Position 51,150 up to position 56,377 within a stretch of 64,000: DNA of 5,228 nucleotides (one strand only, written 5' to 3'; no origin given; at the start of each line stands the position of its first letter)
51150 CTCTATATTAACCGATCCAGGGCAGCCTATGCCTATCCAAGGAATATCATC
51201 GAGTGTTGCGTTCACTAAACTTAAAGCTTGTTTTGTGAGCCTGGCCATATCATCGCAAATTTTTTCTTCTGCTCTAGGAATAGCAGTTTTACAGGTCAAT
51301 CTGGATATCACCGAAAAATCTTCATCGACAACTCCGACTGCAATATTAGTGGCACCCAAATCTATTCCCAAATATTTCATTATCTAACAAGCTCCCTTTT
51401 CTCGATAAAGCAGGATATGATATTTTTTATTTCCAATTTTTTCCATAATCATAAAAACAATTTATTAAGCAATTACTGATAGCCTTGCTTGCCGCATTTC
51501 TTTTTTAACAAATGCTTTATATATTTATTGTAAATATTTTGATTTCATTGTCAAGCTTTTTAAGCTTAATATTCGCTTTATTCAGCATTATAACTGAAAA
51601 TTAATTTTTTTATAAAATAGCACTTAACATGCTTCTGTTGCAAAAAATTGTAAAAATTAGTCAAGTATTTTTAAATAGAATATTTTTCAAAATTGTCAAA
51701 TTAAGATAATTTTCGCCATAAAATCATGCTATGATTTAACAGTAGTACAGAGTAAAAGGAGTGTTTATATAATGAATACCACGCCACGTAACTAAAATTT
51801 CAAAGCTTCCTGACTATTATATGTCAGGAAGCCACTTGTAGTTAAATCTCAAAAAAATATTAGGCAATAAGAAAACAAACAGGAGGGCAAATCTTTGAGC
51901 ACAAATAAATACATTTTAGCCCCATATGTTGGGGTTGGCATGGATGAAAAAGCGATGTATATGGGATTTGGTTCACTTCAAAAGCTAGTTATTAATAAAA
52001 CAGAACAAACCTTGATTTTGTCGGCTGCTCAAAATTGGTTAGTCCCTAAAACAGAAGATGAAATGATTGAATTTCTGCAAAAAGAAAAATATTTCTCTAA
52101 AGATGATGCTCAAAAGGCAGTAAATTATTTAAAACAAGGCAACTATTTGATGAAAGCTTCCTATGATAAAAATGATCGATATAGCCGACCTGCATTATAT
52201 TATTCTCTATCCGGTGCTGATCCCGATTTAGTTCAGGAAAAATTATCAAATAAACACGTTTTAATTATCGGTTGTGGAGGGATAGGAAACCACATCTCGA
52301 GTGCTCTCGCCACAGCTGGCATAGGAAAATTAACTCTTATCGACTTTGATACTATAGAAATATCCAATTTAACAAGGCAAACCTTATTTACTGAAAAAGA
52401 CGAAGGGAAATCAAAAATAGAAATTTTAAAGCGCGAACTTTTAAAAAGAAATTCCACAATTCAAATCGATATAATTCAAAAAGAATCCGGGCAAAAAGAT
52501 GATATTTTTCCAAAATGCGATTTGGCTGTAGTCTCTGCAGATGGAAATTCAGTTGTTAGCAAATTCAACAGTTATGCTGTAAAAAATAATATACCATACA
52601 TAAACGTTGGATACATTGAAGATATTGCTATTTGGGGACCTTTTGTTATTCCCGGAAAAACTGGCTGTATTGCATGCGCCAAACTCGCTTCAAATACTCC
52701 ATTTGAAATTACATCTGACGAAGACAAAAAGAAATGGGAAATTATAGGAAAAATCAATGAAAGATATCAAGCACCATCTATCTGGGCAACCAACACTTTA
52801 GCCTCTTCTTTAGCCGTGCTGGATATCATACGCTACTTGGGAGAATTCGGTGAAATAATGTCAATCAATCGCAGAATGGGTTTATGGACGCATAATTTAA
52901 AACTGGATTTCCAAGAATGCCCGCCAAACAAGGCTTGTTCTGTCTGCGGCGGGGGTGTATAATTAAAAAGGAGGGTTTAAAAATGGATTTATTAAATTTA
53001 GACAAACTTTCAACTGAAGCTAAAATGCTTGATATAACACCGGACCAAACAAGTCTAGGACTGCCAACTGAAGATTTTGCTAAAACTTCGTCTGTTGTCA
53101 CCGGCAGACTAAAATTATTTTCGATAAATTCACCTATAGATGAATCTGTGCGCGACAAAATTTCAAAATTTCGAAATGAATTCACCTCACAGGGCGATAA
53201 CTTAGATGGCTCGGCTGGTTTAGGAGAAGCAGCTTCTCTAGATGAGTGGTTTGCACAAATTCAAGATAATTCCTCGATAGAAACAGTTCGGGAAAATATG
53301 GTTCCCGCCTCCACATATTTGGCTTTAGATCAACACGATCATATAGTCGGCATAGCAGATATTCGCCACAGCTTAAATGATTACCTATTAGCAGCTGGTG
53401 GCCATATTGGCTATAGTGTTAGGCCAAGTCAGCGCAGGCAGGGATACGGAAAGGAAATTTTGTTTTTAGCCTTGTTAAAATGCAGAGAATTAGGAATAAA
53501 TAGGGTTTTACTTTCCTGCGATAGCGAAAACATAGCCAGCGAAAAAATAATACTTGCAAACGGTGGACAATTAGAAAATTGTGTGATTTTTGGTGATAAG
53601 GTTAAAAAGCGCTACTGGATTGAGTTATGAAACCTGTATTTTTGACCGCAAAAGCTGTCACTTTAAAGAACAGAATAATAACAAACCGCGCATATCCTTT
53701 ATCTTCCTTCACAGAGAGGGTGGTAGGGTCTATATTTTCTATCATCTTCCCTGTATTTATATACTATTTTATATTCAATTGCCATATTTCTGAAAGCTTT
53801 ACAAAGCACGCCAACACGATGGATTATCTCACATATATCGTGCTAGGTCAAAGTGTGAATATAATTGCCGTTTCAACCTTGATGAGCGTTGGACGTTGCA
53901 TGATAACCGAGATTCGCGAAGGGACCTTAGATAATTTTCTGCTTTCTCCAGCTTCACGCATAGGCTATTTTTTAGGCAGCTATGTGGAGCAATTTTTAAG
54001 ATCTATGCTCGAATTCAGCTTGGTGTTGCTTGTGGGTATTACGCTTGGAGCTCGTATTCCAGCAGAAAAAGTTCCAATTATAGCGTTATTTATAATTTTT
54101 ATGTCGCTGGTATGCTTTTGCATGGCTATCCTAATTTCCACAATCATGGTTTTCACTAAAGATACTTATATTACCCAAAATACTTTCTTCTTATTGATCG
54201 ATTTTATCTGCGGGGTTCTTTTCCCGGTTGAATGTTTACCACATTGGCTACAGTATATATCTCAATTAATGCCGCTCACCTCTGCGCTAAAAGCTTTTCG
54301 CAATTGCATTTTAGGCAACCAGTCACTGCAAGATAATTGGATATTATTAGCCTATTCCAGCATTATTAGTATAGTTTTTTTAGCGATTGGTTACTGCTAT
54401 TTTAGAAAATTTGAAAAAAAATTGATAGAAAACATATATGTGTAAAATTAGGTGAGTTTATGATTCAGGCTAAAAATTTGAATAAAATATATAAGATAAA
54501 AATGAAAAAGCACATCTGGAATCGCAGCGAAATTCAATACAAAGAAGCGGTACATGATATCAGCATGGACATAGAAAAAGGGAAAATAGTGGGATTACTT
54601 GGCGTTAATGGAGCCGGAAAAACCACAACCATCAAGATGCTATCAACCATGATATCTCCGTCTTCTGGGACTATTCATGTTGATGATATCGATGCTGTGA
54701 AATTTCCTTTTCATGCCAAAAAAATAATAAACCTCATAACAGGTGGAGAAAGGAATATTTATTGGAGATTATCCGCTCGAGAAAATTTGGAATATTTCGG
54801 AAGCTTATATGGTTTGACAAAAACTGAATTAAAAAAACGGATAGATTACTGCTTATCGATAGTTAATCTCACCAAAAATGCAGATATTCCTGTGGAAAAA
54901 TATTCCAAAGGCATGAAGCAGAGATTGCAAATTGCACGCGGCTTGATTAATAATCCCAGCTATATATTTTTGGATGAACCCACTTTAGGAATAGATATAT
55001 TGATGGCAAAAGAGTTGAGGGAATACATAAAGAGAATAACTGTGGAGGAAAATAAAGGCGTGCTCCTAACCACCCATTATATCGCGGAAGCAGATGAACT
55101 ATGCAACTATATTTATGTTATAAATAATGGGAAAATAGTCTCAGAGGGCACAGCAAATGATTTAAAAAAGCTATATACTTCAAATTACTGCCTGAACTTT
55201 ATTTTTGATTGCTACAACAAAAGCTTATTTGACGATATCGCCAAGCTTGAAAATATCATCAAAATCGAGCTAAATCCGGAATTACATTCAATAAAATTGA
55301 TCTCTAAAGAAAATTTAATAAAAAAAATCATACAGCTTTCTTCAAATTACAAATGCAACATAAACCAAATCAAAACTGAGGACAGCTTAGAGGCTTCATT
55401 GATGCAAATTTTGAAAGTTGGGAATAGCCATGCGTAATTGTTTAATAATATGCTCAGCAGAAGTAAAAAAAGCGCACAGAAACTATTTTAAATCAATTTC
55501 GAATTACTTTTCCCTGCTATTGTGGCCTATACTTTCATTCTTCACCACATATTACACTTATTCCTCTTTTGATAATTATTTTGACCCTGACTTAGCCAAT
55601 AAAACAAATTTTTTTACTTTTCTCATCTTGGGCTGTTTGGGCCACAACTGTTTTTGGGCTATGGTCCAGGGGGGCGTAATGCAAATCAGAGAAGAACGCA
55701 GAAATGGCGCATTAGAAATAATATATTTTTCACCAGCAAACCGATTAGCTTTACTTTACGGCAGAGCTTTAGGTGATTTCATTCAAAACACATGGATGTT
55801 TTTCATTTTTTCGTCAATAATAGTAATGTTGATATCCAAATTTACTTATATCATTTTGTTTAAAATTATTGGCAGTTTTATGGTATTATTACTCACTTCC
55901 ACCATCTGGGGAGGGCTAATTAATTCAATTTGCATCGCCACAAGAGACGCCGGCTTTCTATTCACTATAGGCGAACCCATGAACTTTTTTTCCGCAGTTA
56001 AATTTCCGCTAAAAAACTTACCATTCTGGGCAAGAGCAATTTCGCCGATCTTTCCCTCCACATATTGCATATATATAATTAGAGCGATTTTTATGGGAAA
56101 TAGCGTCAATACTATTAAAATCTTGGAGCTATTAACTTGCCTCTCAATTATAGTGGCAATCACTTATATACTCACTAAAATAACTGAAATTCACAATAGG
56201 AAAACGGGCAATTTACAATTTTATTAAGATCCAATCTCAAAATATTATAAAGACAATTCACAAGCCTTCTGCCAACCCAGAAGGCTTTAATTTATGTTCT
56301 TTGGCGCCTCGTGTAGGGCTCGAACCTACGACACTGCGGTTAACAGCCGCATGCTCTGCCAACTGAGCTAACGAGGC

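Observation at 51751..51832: Unannotatable 24-nt ORF with its own RBS, followed by a perfect 10-bp hairpin, mirroring the mccA expression logic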

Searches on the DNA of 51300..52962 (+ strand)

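Call 43: search_rna_families(source=window, start=51300, end=52000, threshold=evalue, max_evalue=1)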
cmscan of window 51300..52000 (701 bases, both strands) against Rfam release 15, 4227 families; matches with E-value up to 1: 0.
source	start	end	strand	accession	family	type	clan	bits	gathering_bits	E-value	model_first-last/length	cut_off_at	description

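Call 45: search_dna_similar(query=L030:2850-4035:+, collection=plasmids, mode=near, max_rows=5)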
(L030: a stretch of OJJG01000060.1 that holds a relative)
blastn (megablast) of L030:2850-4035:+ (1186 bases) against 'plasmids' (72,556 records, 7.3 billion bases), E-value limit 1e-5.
Records with a match: 29; places in all: 29; records where one place covers at least 80% of the query: 29.
Best place of each record, by identity: >=99% 17; 95-99% 12.
By first word of the organism name: Escherichia 27; Salmonella 2.
By predicted mobility (MOB-suite, as given by PLSDB): conjugative 18; non-mobilizable 10; mobilizable 1.
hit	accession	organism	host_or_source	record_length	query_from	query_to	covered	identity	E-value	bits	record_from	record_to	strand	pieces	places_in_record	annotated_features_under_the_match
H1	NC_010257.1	Escherichia coli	-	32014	1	1186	100%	99.8%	0e+0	2180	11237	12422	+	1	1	ThiF family adenylyltransferase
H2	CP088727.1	Escherichia coli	Homo sapiens,blood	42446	1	1186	100%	99.8%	0e+0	2180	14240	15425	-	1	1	ThiF family adenylyltransferase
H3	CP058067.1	Escherichia coli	culture,Pooled pig faecal samples ...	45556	1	1186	100%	99.8%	0e+0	2180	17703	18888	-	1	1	ThiF family adenylyltransferase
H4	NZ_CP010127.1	Escherichia coli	cow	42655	1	1186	100%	99.7%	0e+0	2174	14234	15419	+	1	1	ThiF family adenylyltransferase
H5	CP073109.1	Salmonella enterica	environmental,environment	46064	1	1186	100%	99.7%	0e+0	2174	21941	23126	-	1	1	ThiF family adenylyltransferase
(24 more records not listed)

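Call 46: get_annotated_region(hit=H1, flank=6000)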
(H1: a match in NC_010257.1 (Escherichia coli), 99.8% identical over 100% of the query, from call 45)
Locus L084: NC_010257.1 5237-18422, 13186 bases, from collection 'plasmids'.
description: Escherichia coli plasmid MccC7-H22, complete sequence
organism: Escherichia coli (NCBI taxid 562)
taxonomy: Bacteria; Pseudomonadota; Gammaproteobacteria; Enterobacterales; Enterobacteriaceae; Escherichia; Escherichia coli
host: -; source: -; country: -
typing (MOB-suite, as given by PLSDB): mobilizable; replicon IncX1,IncX9; relaxase MOBP
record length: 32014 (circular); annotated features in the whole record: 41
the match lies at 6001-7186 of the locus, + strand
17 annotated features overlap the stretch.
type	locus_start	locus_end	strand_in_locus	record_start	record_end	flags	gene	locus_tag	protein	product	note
CDS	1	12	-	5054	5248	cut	-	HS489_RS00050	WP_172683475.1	hypothetical protein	-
CDS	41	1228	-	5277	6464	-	-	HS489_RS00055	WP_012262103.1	IS91-like element ISEc37 family transposase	GO:0006313 - DNA transposition [Evidence IEA]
CDS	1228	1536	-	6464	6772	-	-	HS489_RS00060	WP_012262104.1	hypothetical protein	-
CDS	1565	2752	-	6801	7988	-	-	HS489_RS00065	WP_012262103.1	IS91-like element ISEc37 family transposase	GO:0006313 - DNA transposition [Evidence IEA]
CDS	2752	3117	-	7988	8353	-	-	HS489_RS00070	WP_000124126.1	hypothetical protein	-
CDS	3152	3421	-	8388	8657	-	-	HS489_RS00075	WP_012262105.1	hypothetical protein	-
CDS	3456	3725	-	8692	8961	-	-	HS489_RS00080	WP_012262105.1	hypothetical protein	-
CDS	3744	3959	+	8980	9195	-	-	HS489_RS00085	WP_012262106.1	Hha/YmoA family nucleoid-associated regulatory protein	-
CDS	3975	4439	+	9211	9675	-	-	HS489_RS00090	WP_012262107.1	H-NS family nucleoid-associated regulatory protein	GO:0006355 - regulation of DNA-templated transcription [Evidence IEA]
CDS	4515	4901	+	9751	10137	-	-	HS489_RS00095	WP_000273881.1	hypothetical protein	-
CDS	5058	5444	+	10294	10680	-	-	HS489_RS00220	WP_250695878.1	hypothetical protein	-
CDS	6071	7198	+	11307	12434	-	-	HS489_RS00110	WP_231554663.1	ThiF family adenylyltransferase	-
CDS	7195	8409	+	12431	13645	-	-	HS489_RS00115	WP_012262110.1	MFS transporter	GO:0055085 - transmembrane transport [Evidence IEA]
CDS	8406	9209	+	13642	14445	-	-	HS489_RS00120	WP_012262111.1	class I SAM-dependent methyltransferase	-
CDS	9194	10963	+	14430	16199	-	-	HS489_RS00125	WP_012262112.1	GNAT family N-acetyltransferase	-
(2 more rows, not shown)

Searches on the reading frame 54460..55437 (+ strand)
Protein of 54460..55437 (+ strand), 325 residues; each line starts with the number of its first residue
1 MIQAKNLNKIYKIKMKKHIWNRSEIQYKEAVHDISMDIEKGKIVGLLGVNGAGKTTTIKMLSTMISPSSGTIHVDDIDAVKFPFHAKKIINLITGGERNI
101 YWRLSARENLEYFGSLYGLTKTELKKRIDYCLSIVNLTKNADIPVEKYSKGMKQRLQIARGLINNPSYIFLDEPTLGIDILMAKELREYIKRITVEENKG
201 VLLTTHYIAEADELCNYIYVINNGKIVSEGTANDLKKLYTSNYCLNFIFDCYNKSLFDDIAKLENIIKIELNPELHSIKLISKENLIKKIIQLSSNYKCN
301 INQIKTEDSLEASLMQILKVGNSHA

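Call 6: search_protein_families(library=pfam, proteins=[window:54460-55437:+], max_evalue=0.01)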
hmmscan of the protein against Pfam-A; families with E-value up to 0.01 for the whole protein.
window:54460-55437:+ (325 aa): 4 families
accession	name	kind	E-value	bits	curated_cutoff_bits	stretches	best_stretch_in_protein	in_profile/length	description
PF00005.33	ABC_tran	-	1.5e-26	94.1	25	1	32-175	2-136/137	ABC transporter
PF13304.12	AAA_21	-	4.1e-08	34.1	27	1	136-206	226-298/304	AAA domain, putative AbiEii toxin, Type IV TA system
PF20720.3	nSTAND3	-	0.0063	16.7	27.2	0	32-81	8-58/155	Novel STAND NTPase 3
PF13173.12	AAA_14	-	0.0074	16.7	27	0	41-82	2-45/129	AAA domain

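Call 7: search_protein_families(library=ncbifam, proteins=[window:54460-55437:+], max_evalue=0.01)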
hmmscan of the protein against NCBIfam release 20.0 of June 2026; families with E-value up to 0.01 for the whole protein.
window:54460-55437:+ (325 aa): 189 families (the best 25 are shown)
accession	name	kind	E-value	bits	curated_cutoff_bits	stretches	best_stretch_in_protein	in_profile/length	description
TIGR01188.1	drrA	subfamily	1.1e-72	244.9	312.45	1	29-315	7-298/302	daunorubicin resistance ABC transporter, ATP-binding protein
TIGR03522.1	GldA_ABC_ATP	equivalog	7.5e-51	173.4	402.6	1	28-312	15-295/301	gliding motility-associated ABC transporter ATP-binding subunit GldA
NF010060.0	PRK13537.1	equivalog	5.5e-44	150.3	521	1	27-237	27-235/314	nodulation factor ABC transporter ATP-binding protein NodI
TIGR03740.1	galliderm_ABC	subfamily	1.2e-43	149.4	309.75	1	26-238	11-217/223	lantibiotic protection ABC transporter ATP-binding subunit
TIGR04406.1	LPS_export_lptB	equivalog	1.2e-42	145.9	240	1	26-235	12-222/239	LPS export ABC transporter ATP-binding protein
NF033858.1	ABC2_perm_RbbA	equivalog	1.7e-42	145.4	1050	2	91-238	80-227/909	ribosome-associated ATPase/putative transporter RbbA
TIGR03864.1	PQQ_ABC_ATP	hypoth_equivalog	1.6e-40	139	302.25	1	28-237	14-221/236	ABC transporter, ATP-binding subunit, PQQ-dependent alcohol dehydrogenase system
NF010059.0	PRK13536.1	equivalog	3.3e-39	134.6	549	1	26-235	54-261/342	nodulation factor ABC transporter ATP-binding protein NodI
TIGR01288.1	nodI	equivalog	9.7e-39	133.2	424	1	28-235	17-222/303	nodulation factor ABC transporter ATP-binding protein NodI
TIGR01186.1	proV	subfamily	3.2e-34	118.6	326.6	1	28-282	6-269/363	betaine/proline/choline family ABC transporter ATP-binding protein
TIGR04521.1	ECF_ATPase_2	equivalog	4.9e-34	117.7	330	1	16-235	6-232/279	energy-coupling factor transporter ATPase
TIGR00968.1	3a0106s01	subfamily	2.4e-33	115.6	342.75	1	29-248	14-231/237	sulfate ABC transporter ATP-binding protein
NF008513.0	PRK11432.1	equivalog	3.2e-33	115.1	496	1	29-251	20-240/351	ferric ABC transporter ATP-binding protein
TIGR03410.1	urea_trans_UrtE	equivalog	8.7e-33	113.7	285.8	1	29-237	14-221/230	urea ABC transporter ATP-binding subunit UrtE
NF008144.0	PRK10895.1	equivalog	2.5e-32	112.3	381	1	28-235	16-224/241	LPS export ABC transporter ATP-binding protein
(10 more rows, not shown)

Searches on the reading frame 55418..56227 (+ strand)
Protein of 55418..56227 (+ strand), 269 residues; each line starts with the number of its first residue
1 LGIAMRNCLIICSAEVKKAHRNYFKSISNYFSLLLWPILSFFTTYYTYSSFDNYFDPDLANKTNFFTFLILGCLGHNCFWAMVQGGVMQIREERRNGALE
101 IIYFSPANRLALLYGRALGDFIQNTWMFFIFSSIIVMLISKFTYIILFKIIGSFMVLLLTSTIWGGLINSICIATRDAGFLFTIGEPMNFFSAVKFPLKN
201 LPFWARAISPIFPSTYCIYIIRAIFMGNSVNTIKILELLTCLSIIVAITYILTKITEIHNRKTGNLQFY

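Call 6: search_protein_families(library=pfam, proteins=[window:55418-56227:+], max_evalue=0.01)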
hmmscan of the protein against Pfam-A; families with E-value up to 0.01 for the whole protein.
window:55418-56227:+ (269 aa): 2 families
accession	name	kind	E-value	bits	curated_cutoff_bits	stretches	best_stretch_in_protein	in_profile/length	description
PF12698.13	ABC2_membrane_3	-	4.9e-10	39.5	31.6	1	58-252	152-344/347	ABC-2 family transporter protein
PF01061.29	ABC2_membrane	-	7.4e-08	32.6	26.9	1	10-225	5-210/211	ABC-2 type transporter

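Call 7: search_protein_families(library=ncbifam, proteins=[window:55418-56227:+], max_evalue=0.01)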
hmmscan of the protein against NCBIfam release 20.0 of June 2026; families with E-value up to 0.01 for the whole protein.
window:55418-56227:+ (269 aa): 4 families
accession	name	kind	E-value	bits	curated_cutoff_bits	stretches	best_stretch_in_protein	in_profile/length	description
TIGR01247.1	drrB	subfamily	2.3e-11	43.9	223.05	1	21-250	8-226/236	daunorubicin resistance ABC transporter membrane protein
NF033858.1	ABC2_perm_RbbA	equivalog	7.6e-05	20.8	1050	1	89-253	735-900/909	ribosome-associated ATPase/putative transporter RbbA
TIGR00025.1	Mtu_efflux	paralog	0.00032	20.3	146.9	1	73-250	45-228/238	ABC transporter efflux protein, DrrB family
TIGR03062.1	pip_yhgE_Cterm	subfamily_domain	0.0031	17.1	102.2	1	195-253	143-203/208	YhgE/Pip family protein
